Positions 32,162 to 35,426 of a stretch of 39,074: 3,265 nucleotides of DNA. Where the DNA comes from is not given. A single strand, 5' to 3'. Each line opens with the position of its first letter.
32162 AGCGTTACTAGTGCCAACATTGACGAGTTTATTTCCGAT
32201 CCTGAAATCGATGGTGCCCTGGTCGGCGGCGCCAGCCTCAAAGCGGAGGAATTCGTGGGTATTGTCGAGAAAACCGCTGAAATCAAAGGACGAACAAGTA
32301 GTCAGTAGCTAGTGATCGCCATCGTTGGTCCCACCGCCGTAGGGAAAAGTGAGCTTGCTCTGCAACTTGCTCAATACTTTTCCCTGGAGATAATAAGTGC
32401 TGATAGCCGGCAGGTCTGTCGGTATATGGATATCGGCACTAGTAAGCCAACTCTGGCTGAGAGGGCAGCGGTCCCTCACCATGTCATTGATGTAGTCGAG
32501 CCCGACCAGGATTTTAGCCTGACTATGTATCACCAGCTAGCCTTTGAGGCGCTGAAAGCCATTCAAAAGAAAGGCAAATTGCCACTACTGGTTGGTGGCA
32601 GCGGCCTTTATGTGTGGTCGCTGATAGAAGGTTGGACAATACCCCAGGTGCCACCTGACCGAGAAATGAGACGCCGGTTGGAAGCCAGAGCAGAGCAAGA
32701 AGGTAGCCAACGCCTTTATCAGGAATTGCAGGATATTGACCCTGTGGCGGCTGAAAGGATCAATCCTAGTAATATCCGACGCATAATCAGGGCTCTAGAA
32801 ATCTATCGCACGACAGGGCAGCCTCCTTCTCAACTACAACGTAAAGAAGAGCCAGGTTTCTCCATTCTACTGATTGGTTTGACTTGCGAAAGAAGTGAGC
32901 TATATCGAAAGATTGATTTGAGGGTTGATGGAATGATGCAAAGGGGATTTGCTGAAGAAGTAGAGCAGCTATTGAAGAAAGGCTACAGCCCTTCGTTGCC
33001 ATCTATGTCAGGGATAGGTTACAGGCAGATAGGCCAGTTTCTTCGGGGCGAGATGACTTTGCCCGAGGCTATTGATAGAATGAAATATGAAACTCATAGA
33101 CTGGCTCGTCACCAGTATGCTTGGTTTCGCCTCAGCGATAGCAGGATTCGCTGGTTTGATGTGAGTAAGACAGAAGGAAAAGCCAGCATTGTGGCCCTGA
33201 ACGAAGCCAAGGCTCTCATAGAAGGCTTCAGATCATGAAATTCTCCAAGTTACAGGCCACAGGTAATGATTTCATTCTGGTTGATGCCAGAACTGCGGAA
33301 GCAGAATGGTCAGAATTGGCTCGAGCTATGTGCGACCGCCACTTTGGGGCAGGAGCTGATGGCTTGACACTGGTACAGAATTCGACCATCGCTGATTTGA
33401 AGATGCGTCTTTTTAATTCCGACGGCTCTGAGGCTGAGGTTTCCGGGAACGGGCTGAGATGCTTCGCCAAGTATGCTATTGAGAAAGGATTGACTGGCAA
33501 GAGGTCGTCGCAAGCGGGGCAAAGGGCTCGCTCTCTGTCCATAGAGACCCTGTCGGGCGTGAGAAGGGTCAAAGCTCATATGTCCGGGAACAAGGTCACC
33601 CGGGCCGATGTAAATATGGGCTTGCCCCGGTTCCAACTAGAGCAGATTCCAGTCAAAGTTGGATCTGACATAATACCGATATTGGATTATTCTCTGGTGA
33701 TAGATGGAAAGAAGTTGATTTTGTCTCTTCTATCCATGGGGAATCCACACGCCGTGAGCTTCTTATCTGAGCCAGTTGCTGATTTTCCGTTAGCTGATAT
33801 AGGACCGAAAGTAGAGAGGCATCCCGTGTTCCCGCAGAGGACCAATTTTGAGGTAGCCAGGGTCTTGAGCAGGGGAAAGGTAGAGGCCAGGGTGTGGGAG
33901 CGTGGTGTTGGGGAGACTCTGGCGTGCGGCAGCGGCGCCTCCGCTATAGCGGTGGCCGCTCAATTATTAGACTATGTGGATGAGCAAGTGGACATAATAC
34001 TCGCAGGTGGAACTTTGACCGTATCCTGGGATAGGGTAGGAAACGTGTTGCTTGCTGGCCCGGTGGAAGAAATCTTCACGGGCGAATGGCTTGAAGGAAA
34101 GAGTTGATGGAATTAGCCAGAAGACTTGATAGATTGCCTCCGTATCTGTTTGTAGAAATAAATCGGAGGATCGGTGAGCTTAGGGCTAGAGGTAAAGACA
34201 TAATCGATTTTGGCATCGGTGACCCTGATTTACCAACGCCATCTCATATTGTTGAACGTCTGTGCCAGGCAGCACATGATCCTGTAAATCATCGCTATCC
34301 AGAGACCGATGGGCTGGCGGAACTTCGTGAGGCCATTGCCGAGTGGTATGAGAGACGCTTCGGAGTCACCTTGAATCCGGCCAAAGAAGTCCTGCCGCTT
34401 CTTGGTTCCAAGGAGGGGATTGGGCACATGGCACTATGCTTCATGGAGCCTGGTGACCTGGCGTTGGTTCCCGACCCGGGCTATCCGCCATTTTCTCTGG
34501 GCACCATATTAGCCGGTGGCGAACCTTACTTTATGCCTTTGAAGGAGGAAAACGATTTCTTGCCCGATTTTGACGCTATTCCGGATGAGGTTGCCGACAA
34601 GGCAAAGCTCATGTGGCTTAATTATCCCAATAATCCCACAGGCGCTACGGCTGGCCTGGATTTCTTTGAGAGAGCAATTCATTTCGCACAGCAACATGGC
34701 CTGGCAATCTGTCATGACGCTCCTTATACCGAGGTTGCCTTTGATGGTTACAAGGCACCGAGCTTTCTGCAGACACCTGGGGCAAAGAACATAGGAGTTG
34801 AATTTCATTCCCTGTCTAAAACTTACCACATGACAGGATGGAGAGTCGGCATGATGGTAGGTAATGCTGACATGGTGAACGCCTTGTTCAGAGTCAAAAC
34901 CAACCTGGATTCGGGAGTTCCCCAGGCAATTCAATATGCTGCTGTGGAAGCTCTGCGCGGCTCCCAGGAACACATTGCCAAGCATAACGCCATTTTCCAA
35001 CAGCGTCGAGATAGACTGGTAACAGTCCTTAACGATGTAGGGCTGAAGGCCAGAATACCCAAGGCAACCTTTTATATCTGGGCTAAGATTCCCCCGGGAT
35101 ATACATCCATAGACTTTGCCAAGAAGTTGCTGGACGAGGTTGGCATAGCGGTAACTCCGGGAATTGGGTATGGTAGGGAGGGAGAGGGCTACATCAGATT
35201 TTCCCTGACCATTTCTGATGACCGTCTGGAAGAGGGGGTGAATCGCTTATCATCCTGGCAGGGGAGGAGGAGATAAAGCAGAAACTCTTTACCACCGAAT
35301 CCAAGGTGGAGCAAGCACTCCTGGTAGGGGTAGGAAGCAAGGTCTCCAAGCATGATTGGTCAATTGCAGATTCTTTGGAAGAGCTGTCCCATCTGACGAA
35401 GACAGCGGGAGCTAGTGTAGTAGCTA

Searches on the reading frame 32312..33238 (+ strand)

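Call 6: search_protein_families(library=pfam, proteins=[window:32312-33238:+], max_evalue=0.1)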
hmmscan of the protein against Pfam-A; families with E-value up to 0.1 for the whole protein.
window:32312-33238:+ (308 aa): 5 families
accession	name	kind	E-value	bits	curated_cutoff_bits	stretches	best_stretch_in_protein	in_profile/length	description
PF01715.23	IPPT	-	2.8e-83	279.7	23.6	1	34-273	1-241/243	IPP transferase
PF01745.22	IPT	-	1.5e-06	28.2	20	1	3-50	5-52/233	Isopentenyl transferase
PF13671.12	AAA_33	-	0.00039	21.2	27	1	1-37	1-39/143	AAA domain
PF13238.12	AAA_18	-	0.0028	18.5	29.4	1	2-133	1-118/128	AAA domain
PF02224.24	Cytidylate_kin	-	0.022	14.9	26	1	2-30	1-29/211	Cytidylate kinase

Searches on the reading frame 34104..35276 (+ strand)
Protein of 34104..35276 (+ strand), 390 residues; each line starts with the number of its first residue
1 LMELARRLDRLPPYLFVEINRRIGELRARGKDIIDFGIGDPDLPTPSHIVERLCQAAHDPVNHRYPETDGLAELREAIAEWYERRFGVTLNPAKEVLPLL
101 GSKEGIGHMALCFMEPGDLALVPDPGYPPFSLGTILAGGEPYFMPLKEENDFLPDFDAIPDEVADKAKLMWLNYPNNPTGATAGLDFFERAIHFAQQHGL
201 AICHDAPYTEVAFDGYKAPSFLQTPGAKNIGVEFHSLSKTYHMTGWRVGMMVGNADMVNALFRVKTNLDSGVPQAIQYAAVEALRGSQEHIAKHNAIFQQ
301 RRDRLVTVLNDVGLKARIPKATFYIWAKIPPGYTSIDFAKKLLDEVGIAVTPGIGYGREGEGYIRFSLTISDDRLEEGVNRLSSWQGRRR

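Call 6: search_protein_families(library=pfam, proteins=[window:34104-35276:+], max_evalue=0.1)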
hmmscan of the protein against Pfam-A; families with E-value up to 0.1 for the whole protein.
window:34104-35276:+ (390 aa): 2 families
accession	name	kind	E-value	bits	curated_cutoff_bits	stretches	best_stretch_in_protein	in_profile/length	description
PF00155.27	Aminotran_1_2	-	1.1e-64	219.3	19.7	1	31-382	1-361/361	Aminotransferase class I and II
PF24411.1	DUF7545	-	0.04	14.7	27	1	52-91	48-88/95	Family of unknown function (DUF7545)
